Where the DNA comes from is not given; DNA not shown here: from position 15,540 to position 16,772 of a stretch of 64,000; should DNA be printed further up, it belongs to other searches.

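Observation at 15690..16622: Sulfotransferase-fold enzyme nested inside the phosphonate operon; candidate head-group transferase or sulfation step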

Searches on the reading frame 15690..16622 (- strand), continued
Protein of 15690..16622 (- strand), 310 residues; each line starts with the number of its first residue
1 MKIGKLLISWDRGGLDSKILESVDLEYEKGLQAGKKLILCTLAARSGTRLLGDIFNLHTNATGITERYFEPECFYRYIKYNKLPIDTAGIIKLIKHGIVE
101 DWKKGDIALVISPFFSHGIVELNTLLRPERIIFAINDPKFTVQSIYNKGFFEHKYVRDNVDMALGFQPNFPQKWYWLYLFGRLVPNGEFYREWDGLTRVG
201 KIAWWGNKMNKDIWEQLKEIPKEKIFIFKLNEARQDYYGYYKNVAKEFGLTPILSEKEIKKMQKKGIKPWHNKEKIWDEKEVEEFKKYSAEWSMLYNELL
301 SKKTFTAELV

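Call 53: list_cluster_members(proteins=[P0121, P0125, P0145, P0141, P0116, P0164, P0173, P0175, P0099, P0139])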
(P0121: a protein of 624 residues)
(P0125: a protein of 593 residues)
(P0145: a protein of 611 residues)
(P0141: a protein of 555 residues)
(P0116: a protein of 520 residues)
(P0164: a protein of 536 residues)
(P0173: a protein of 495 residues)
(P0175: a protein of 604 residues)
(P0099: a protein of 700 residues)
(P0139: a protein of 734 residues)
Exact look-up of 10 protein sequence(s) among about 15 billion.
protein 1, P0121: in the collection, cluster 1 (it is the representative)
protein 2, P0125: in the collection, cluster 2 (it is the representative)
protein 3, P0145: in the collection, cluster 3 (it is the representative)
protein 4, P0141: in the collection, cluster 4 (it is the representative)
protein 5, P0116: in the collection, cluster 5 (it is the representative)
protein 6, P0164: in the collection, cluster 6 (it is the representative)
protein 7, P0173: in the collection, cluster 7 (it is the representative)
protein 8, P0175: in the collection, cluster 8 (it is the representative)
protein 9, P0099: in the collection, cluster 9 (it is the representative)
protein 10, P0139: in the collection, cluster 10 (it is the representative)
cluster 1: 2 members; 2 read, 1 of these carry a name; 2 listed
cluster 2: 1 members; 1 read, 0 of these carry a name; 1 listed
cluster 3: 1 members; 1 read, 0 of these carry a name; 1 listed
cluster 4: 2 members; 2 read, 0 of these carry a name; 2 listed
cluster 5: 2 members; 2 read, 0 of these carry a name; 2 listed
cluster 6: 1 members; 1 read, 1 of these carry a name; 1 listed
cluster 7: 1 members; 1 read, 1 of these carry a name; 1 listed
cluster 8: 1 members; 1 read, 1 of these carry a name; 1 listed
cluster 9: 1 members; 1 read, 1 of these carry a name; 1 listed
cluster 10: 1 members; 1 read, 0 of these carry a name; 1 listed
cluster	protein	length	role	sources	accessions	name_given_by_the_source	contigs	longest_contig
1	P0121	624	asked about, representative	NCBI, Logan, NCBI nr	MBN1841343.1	MAG: hypothetical protein JW883_03550 [Deltaproteobacteria bacterium] | hypothetical protein [Deltaproteobacteria bacterium]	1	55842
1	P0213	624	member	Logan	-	-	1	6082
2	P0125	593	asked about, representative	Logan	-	-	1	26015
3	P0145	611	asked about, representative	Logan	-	-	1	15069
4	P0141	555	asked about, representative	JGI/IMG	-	-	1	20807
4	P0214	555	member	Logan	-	-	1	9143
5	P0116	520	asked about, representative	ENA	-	-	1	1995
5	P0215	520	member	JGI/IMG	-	-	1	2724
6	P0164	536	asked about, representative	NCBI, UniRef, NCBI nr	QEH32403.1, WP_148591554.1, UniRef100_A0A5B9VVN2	hypothetical protein OJF2_08730 [Aquisphaera giovannonii] | Sulfotransferase domain protein n=1 Tax=Aquisphaera giovannonii TaxID=406548 ... | sulfotransferase [Aquisphaera giovannonii]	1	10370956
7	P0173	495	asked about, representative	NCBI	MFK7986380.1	MAG: hypothetical protein AB8I08_10140 [Sandaracinaceae bacterium]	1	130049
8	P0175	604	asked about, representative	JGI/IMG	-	hypothetical protein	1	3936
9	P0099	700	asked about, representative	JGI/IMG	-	glycosyltransferase involved in cell wall biosynthesis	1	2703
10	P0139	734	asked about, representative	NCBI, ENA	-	-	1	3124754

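Call 77: find_homologous_proteins(query=A5, max_evalue=0.001)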
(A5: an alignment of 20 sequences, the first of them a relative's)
Query A5 (20 sequences) (307 aa, profile of the alignment): 447 proteins with E <= 0.001 among 3716 candidates; the best 120 are listed.
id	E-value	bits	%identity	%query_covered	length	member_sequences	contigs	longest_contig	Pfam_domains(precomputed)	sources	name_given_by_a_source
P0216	7.2e-116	405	100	100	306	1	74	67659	-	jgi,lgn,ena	jgi:hypothetical protein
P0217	8.9e-116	404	99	100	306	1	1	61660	-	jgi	jgi:hypothetical protein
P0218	8.9e-116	404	99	100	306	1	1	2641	-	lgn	-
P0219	1.2e-115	404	94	100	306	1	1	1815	-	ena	-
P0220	1.4e-115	404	99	100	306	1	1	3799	-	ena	-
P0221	2.2e-115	403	100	100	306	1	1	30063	-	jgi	-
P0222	3.4e-115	402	94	100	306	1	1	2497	-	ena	-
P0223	7.0e-115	401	94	100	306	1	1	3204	-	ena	-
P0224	9.4e-115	401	94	100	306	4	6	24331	-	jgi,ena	-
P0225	2.1e-114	400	93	100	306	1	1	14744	-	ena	-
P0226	2.4e-114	400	93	100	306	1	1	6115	-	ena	-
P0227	9.3e-114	398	92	100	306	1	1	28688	-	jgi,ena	-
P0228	1.1e-109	384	63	99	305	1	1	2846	-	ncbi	-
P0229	5.3e-109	382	79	100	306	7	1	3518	-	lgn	-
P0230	7.5e-109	382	64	100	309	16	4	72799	-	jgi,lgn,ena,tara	tara:strand:+ start:4817 stop:5746 length:930 start_codon:yes stop_codon:yes gene_type:complete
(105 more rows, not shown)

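Call 81: search_protein_families(library=pfam, proteins=[L031:3225-4922:+, L031:6053-6793:+, L031:6794-7900:+, L031:8114-8794:+, L034:2264-3343:+, L037:8049-9893:+, L037:6900-7625:+, L037:10816-11616:+, L033:1646-2986:+, L033:4684-5811:+], max_evalue=0.001)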
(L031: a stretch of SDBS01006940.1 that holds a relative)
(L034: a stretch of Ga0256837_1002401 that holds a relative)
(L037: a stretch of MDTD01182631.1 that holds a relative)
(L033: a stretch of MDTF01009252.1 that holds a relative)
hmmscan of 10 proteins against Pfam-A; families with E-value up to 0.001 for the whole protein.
L031:3225-4922:+ (565 aa): 2 families
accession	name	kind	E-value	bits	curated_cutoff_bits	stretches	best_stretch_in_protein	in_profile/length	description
PF13714.12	PEP_mutase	-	1.3e-50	172.6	31.5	1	16-277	1-240/240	Phosphoenolpyruvate phosphomutase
PF12804.13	NTP_transf_3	-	1.3e-07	32.4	27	1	318-433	2-125/160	MobA-like NTP transferase domain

L031:6053-6793:+ (246 aa): 3 families
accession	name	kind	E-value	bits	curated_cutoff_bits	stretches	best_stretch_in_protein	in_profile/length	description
PF00483.29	NTP_transferase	-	7.1e-17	62.2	21.2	1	2-120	1-122/245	Nucleotidyl transferase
PF12804.13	NTP_transf_3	-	1.1e-13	52.1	27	1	3-140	1-131/160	MobA-like NTP transferase domain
PF01128.25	IspD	-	2.9e-05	24.4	27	1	2-55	2-52/221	2-C-methyl-D-erythritol 4-phosphate cytidylyltransferase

L031:6794-7900:+ (368 aa): 2 families
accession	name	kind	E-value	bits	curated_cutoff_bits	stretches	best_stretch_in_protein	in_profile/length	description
PF00266.25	Aminotran_5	-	1.4e-27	97.1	21.5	1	31-336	37-344/371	Aminotransferase class-V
PF01053.26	Cys_Met_Meta_PP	-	4.4e-05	22.6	27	1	59-201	70-206/381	Cys/Met metabolism PLP-dependent enzyme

L031:8114-8794:+ (226 aa): 14 families
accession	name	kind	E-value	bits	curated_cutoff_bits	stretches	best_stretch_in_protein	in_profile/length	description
PF08241.18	Methyltransf_11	-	1.9e-18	67.3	21.2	1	61-154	2-95/95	Methyltransferase domain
PF13649.12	Methyltransf_25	-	1.6e-15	58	27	1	60-150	2-97/97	Methyltransferase domain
PF13489.12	Methyltransf_23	-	1.3e-14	54.6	27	1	38-203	3-162/164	Methyltransferase domain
PF13847.12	Methyltransf_31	-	6.3e-13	49.1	27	1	55-158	3-113/145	Methyltransferase domain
PF08242.18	Methyltransf_12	-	1.7e-11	45.1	30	1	60-151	1-97/98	Methyltransferase domain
PF02353.26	CMAS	-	1.1e-07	32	27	1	44-166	51-176/273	Mycolic acid cyclopropane synthetase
PF05401.17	NodS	-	2.4e-07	31.2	24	1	21-153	12-143/201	Nodulation protein S (NodS)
PF05175.20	MTS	-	2.7e-06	27.6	23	1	32-155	8-139/170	Methyltransferase small domain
PF01209.24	Ubie_methyltran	-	4.9e-06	26.5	20.1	1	48-157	40-154/233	ubiE/COQ5 methyltransferase family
PF03848.20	TehB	-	2.7e-05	24.1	20.4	1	48-159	23-137/193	Tellurite resistance protein TehB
PF01555.25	N6_N4_Mtase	-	3.6e-05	24.2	26.7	0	132-194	29-68/221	DNA methylase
PF05724.17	TPMT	-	3.8e-05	23.9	26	1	29-101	11-84/218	Thiopurine S-methyltransferase (TPMT)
PF20922.3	Anamorsin_N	-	0.00015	22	27.1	1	107-163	42-96/163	Anamorsin, N-terminal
PF00398.26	RrnaAD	-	0.00019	21.1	24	1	41-97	16-73/263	Ribosomal RNA adenine dimethylase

L034:2264-3343:+ (359 aa): 3 families
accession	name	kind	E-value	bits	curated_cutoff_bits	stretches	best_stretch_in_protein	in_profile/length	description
PF00465.25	Fe-ADH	-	5.9e-35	120.8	31.3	1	10-176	1-168/168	Iron-containing alcohol dehydrogenase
PF25137.1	ADH_Fe_C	-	4.4e-30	105.3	27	1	187-340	1-164/194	Fe-containing alcohol dehydrogenase family, C-terminal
PF13685.12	Fe-ADH_2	-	1.7e-06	28.6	28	1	28-107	18-98/149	Iron-containing alcohol dehydrogenase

L037:8049-9893:+ (614 aa): 4 families
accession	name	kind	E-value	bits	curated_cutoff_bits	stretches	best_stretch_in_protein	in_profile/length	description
PF00733.27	Asn_synthase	-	2e-67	228.8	21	1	235-610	2-353/354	Asparagine synthase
PF13537.11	GATase_7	-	1.2e-41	142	25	1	43-161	1-121/123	Glutamine amidotransferase domain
PF13522.11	GATase_6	-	1.4e-40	138.8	27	1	28-157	1-130/130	Glutamine amidotransferase domain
PF12481.13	DUF3700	-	3.1e-05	24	27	1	111-159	125-174/228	Aluminium induced protein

L037:6900-7625:+ (241 aa): 1 family
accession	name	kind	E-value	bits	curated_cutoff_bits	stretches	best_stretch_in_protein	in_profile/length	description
PF13578.12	Methyltransf_24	-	2.4e-09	38.4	26.3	1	81-200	1-104/105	Methyltransferase domain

L037:10816-11616:+ (266 aa): 1 family
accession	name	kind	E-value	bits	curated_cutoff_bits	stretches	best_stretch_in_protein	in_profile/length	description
PF05721.19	PhyH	-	1.4e-20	74.9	22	1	10-231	1-211/213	Phytanoyl-CoA dioxygenase (PhyH)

L033:1646-2986:+ (446 aa): 2 families
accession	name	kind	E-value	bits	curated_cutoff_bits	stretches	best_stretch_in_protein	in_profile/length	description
PF13472.12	Lipase_GDSL_2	-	1.8e-05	25.8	32.9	1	201-430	3-176/178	GDSL-like Lipase/Acylhydrolase family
PF00657.28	Lipase_GDSL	-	0.0002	22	23.6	1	200-437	4-208/208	GDSL-like Lipase/Acylhydrolase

L033:4684-5811:+ (375 aa): 5 families
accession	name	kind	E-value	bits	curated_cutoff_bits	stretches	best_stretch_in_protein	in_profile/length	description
PF13692.12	Glyco_trans_1_4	-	4.3e-17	63.1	27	1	192-338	3-139/142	Glycosyl transferases group 1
PF00534.26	Glycos_transf_1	-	2e-12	47.4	26.4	1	188-352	13-170/172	Glycosyl transferases group 1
PF13524.12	Glyco_trans_1_2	-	4e-11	43.5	25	1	214-369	12-143/144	Glycosyl transferase-like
PF13439.12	Glyco_transf_4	-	1e-09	39.1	28.5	1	19-173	6-167/170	Glycosyltransferase Family 4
PF13477.12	Glyco_trans_4_2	-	0.00029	21.5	23.4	0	15-100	7-81/139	Glycosyl transferase 4-like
